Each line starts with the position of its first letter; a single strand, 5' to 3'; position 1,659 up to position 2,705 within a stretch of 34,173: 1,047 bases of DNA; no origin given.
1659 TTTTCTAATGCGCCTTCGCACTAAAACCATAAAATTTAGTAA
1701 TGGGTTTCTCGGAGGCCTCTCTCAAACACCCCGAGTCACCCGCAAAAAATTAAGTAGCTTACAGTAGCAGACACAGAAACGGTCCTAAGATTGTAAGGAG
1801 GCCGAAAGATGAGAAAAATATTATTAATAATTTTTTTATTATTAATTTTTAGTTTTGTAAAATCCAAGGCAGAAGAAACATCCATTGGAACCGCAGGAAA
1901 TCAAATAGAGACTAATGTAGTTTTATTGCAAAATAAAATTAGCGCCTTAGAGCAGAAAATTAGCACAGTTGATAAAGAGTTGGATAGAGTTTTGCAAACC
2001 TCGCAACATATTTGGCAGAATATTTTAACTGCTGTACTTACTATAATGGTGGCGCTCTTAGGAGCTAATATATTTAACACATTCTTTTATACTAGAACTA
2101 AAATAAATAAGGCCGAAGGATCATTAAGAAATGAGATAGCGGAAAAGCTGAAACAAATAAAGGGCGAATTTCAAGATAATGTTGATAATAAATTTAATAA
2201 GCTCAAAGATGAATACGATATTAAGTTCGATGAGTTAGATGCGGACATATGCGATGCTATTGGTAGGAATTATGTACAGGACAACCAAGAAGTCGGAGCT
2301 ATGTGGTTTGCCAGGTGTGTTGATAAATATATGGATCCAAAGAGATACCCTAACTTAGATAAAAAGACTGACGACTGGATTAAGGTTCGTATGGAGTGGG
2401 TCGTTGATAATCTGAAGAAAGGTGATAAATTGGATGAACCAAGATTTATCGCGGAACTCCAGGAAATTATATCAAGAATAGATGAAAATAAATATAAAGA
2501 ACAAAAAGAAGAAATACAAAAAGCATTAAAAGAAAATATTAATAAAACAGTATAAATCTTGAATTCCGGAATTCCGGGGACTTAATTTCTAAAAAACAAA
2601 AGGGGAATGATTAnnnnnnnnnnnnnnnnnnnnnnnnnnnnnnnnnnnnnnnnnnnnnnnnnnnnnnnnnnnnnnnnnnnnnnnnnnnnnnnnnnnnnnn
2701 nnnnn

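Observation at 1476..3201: AT-rich, probably horizontally acquired block with two secreted/membrane hypothetical proteins, bounded by a giant hairpin and a GC-rich hairpin block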

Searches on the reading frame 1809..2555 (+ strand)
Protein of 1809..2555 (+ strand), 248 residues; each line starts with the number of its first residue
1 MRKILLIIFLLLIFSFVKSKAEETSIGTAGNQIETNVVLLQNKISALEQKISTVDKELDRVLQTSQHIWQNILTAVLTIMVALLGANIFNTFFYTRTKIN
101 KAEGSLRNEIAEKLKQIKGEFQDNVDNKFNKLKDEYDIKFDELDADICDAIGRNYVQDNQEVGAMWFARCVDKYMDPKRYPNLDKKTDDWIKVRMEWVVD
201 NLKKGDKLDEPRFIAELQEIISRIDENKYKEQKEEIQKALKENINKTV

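Call 11: search_protein_families(library=pfam, proteins=[window:1809-2555:+], max_evalue=1)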
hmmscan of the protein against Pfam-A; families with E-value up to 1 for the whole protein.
window:1809-2555:+ (248 aa): 9 families
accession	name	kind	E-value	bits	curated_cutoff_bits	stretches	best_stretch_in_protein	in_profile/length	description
PF04108.17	ATG17_like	-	0.001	19.1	43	1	23-243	111-248/355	Autophagy protein ATG17-like domain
PF25764.1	KIF21A_4th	-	0.0049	17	33.1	1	39-68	58-87/183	KIF21A-like domain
PF05569.17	Peptidase_M56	-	0.038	13.6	31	1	7-122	39-152/296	BlaR1 peptidase M56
PF03748.19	FliL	-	0.044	14.8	24.6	1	182-246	11-80/103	Flagellar basal body-associated protein FliL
PF08475.15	Baculo_VP91_N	-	0.046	13.9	24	1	4-172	5-181/192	Viral capsid protein 91 N-terminal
PF25310.1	VG15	-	0.085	13.5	26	1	108-224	8-123/212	VG15 protein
PF07889.17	DUF1664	-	0.14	12.7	34.6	1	26-74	43-91/124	Protein of unknown function (DUF1664)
PF09991.14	DUF2232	-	0.16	11.5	27.8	1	6-85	95-173/290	Predicted membrane protein (DUF2232)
PF03980.19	Nnf1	-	0.56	11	23.7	1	115-158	8-53/110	Nnf1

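Call 12: search_protein_families(library=ncbifam, proteins=[window:1809-2555:+], max_evalue=1)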
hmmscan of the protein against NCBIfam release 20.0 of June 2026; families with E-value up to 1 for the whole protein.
window:1809-2555:+ (248 aa): 4 families
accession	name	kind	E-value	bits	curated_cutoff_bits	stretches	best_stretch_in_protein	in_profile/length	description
NF047516.1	LA_3659_fam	equivalog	0.00085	19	36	2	97-145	141-189/221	LA_3659 family protein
NF047514.1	SpiroCoCo_N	equivalog_domain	0.00085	19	75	2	97-145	141-189/221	SpiroCoCo family coiled-coil protein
NF052504.1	sll1863_fam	domain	0.0024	18.1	35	0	40-72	38-70/93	sll1863 family stress response protein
NF041669.1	GvpT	domain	0.87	10.1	80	0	219-247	26-54/123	GvpT/GvpP family gas vesicle accessory protein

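Call 41: find_encoding_contigs(protein=window:1809-2555:+, flank=6000, max_places=10)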
Protein window:1809-2555:+ (248 aa): 1 contig read that carries it; 1 place shown.
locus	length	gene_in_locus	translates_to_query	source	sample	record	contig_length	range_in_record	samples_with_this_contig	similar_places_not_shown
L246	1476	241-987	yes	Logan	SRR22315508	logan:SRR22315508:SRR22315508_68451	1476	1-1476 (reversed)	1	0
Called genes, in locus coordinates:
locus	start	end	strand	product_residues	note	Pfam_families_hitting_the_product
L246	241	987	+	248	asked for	-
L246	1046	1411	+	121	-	-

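Call 43: find_homologous_proteins(query=window:1809-2555:+, max_evalue=0.001)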
Query window:1809-2555:+ (248 aa): 3 proteins with E <= 0.001 among 920 candidates.
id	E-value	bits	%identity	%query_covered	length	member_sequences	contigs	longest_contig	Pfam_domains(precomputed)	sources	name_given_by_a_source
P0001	1.1e-155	534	100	100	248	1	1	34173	-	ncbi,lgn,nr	ncbi:MAG: hypothetical protein PHG40_00875 [Candidatus Omnitrophica bacterium]|nr:hypothetical prote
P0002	4.7e-93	329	61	99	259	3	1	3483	-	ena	-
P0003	4.3e-84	300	57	99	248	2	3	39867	-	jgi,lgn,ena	jgi:hypothetical protein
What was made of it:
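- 1809..2555 (+): ORF1, 248 aa, AT-rich cargo gene: signal-like N-terminus, second hydrophobic helix, C-terminal helical bundle; function unknown. Two close relatives exist (61% and 57% identity, call 43).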

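Call 44: find_encoding_contigs(protein=P0003, flank=8000, max_places=5)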
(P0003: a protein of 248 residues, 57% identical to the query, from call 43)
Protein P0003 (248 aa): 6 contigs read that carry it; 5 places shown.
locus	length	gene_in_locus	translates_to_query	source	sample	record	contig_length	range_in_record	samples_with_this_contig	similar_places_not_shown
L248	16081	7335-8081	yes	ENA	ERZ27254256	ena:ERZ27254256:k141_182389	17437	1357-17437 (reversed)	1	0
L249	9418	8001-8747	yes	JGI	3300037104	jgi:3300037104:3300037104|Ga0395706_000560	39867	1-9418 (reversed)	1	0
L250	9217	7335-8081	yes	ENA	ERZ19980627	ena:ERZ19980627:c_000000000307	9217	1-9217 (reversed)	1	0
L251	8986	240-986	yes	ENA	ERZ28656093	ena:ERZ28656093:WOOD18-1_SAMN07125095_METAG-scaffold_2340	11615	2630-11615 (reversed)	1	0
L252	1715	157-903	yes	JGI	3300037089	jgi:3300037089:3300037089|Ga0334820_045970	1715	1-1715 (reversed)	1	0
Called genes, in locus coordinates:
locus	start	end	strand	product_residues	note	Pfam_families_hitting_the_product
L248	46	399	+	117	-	PF18924:DUF5674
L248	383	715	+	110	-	-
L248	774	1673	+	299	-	PF00294:PfkB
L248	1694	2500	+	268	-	PF01476:LysM, PF01551:Peptidase_M23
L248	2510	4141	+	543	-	PF13191:AAA_16, PF20703:nSTAND1 (faint)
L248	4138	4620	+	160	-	PF00149:Metallophos, PF12850:Metallophos_2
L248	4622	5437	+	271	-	PF00303:Thymidylat_synt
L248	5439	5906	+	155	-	PF01230:HIT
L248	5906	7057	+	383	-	PF01966:HD, PF13286:HD_assoc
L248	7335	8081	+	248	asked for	-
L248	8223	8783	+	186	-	PF13274:SocA_Panacea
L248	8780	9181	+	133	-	-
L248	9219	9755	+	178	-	-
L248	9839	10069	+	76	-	-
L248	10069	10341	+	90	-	PF05016:ParE_toxin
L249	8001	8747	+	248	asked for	-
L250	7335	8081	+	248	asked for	-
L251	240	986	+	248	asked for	-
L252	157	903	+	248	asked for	-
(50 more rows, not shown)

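Call 45: find_encoding_contigs(protein=P0002, flank=8000, max_places=5)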
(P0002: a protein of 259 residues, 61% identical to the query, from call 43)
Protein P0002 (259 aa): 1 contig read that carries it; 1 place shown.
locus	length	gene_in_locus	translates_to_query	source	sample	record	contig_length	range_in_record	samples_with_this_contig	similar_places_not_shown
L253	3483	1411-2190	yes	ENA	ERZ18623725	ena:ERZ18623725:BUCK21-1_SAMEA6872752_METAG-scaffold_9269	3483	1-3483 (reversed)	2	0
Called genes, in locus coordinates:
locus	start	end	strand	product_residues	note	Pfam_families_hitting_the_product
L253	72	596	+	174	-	PF13091:PLDc_2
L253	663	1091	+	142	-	-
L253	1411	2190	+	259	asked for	-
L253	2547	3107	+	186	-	PF00239:Resolvase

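Call 72: search_protein_families(library=pfam, alignment_id=A5, max_evalue=0.001)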
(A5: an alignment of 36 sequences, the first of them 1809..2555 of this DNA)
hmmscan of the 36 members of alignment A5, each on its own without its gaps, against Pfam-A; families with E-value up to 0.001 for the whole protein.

A. member 1, window:1809-2555:+ (248 aa): 0 families

B. families by the number of members that match (of 36 scanned): 11 families
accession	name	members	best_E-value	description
PF04355.18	BamE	3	7e-09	Outer membrane protein assembly factor BamE domain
PF04055.27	Radical_SAM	2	1.6e-29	Radical SAM superfamily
PF05168.19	HEPN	2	2e-06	HEPN domain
PF18924.5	DUF5674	1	1.1e-37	Protein of unknown function (DUF5674)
PF18928.5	DUF5677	1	1.6e-27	Family of unknown function (DUF5677)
PF22599.2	SecDF_P1_head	1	8.5e-18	SecDF, P1 head subdomain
PF18765.7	Polbeta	1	1.8e-08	Polymerase beta, Nucleotidyltransferase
PF01909.29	NTP_transf_2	1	4.4e-06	Nucleotidyltransferase domain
PF13248.11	Zn_ribbon_3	1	8.3e-06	zinc-ribbon domain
PF13240.11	Zn_Ribbon_1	1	0.00015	zinc-ribbon domain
PF10571.15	UPF0547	1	0.00069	Uncharacterised protein family UPF0547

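Call 73: search_protein_families(library=padloc, alignment_id=A5, max_evalue=0.001)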
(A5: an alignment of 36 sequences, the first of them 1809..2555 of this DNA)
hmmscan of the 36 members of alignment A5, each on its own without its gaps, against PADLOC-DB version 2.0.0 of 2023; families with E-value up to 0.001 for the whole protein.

A. member 1, window:1809-2555:+ (248 aa): 1 family
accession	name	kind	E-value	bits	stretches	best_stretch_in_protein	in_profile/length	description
PDLC03842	LeoB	-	1.4e-05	22.2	1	71-140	460-528/568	-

B. families by the number of members that match (of 36 scanned): 22 families
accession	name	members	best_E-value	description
PDLC04374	PDC-M05B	2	1.4e-14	-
PDLC04377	PDC-M05B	2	3e-14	-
PDLC04379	PDC-M05B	2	1.7e-12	-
PDLC02903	pVip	2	8.3e-12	Viperins not associated with kinases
PDLC04375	PDC-M05B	2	1.7e-10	-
PDLC04378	PDC-M05B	2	2.6e-09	-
PDLC04373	PDC-M05B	2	8.5e-09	-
PDLC04368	PDC-M05A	1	4.2e-54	-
PDLC04372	PDC-M05A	1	5.1e-36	-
PDLC04370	PDC-M05A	1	4.7e-24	-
PDLC04369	PDC-M05A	1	4.9e-23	-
PDLC04371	PDC-M05A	1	3.8e-12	-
PDLC02904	pVip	1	5.7e-11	Viperins associated with kinases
PDLC04993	PDC-S31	1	4.6e-10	-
PDLC00733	Effector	1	4.1e-09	TIR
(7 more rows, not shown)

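Call 86: predict_structure(alignment_id=A7)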
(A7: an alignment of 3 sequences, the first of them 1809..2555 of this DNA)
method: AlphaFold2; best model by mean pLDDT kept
length: 248 residues; sequences in the alignment: 3
mean_pLDDT: 63.1   pTM: 0.49
mean pLDDT of the five models: 63.1, 60.4, 59.4, 58.3, 57.0
residues with pLDDT >= 90: 57; 70-90: 48; 50-70: 29; < 50: 114
segments of 3 or more residues with pLDDT < 50: 1-55, 57-62, 64-107, 109-111
pLDDT, mean of each block of 10 residues (from residue 1): 41 35 30 41 42 45 44 40 37 37 44 51 56 63 72 83 91 87 88 96 91 92 91 96 89
secondary structure, 60 per line:
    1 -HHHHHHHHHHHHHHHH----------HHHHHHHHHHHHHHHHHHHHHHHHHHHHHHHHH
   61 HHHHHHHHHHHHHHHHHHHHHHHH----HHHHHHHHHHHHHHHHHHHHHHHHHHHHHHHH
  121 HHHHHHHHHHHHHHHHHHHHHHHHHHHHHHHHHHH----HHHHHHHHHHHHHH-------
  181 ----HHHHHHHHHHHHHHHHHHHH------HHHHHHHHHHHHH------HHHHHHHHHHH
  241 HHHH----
elements in order: H2-17 H28-84 H89-155 H160-173 H185-204 H211-223 H230-244
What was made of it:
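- Checked: ORF1 has a second hydrophobic helix near residues 68-90 and long predicted helices (call 86).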

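Call 93: fold_search(model_id=the predicted structure, library=pdb)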
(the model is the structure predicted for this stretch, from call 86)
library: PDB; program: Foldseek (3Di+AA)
matches with E <= 10: 309; with E <= 0.001: 0
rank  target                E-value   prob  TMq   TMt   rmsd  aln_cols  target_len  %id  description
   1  6vfk_B                4.0e-01  0.60  0.26  0.24   6.3       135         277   16  De novo designed tetrahedral nanoparticle T33_dn10 displaying 4 copies of BG505-SOSIP trimer on the surface (released 2020-07-22)
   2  9k85_A                4.7e-01  0.54  0.26  0.30   6.1       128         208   12  Cryo-EM structure of designed zinc-induced filament Fiber-n6-Zn1-HEHE-46 (released 2025-10-29)
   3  9k7w_E                4.7e-01  0.30  0.15  0.33  11.3       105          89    7  Crystal structure of designed nickel-induced homotrimer C3-Ni1-HH*3-18 (released 2025-10-29)
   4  5cwn                  5.6e-01  0.66  0.26  0.30   6.0       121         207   14  Crystal structure of de novo designed helical repeat protein DHR71 (released 2015-12-16)
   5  7ru9_C                6.6e-01  0.82  0.30  0.27  21.0       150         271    9  Metazoan pre-targeting GET complex (cBUGG-in) (released 2021-12-15)
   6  1vdy_MODEL_1_A        7.0e-01  0.20  0.16  0.25   7.9       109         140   15  NMR Structure of the hypothetical ENTH-VHS domain At3g16270 from Arabidopsis thaliana (released 2005-05-03)
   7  8e0l_C                7.8e-01  0.57  0.29  0.40   5.5       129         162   11  Homotrimeric variant of tcTRP9, BGL06 (released 2023-04-12)
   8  2yq8_B                8.3e-01  0.15  0.21  0.22  16.7       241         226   14  Crystal structure of the SeMet-labeled N-terminal domain and peptide substrate binding domain of alpha subunit of prol (released 2013-10-09)
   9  9k7w_A                9.8e-01  0.13  0.14  0.29  10.9       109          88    9  Crystal structure of designed nickel-induced homotrimer C3-Ni1-HH*3-18 (released 2025-10-29)
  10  8eja_A                9.8e-01  0.10  0.13  0.24  17.0       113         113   12  Computational design of potent and selective inhibitors of Bak and Bax (released 2024-03-20)
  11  6w2q                  1.1e+00  0.35  0.23  0.28   8.0       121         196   13  Junction 34, DHR53-DHR4 (released 2020-04-15)
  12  4dlo_A                1.1e+00  0.28  0.22  0.17   7.3       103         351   13  Crystal structure of the GAIN and HormR domains of brain angiogenesis inhibitor 3 (BAI3) (released 2012-02-22)
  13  8e0m_G                1.1e+00  0.21  0.19  0.27  12.3       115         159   11  Homotrimeric variant of tcTRP9, BGL15 (released 2023-04-12)
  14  8g9k_B                1.1e+00  0.13  0.17  0.19   9.2       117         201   12  Geometrically programmable nanomaterial construction using regularized protein building blocks (released 2024-03-13)
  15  9k7w_D                1.2e+00  0.08  0.11  0.23  12.7       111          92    8  Crystal structure of designed nickel-induced homotrimer C3-Ni1-HH*3-18 (released 2025-10-29)
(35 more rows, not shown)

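Call 106: search_protein_representatives(alignment_id=A7)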
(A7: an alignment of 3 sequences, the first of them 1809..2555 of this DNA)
Query: 3 sequences, 248 profile positions. Proteins with E-value up to 0.001 (for the whole library): 29; up to 1e-10: 17; up to 1e-30: 6. The best 29 are listed.
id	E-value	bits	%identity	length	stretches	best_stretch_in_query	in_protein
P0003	6.3e-139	477.8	-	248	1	1-248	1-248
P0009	1.7e-40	155.4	-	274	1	31-243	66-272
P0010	6.6e-40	153.5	-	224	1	39-247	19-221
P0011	7.0e-33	130.5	-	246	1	5-245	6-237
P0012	9.7e-33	130.0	-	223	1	29-244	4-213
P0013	1.1e-32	129.8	-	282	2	32-247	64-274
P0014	1.2e-25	106.8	-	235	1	23-246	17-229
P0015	1.9e-25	106.1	-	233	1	40-245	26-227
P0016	2.3e-24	102.6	-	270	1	23-246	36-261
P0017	1.2e-23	100.2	-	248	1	34-244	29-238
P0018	1.7e-21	93.2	-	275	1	17-245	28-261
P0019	6.2e-19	84.8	-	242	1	32-241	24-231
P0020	1.9e-18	83.2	-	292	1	36-244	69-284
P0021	2.2e-16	76.5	-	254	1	1-245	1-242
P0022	7.8e-14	68.1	-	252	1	52-243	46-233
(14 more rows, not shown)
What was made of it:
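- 1809..2555 (+): The wider family has about 29 cluster representatives (call 106).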
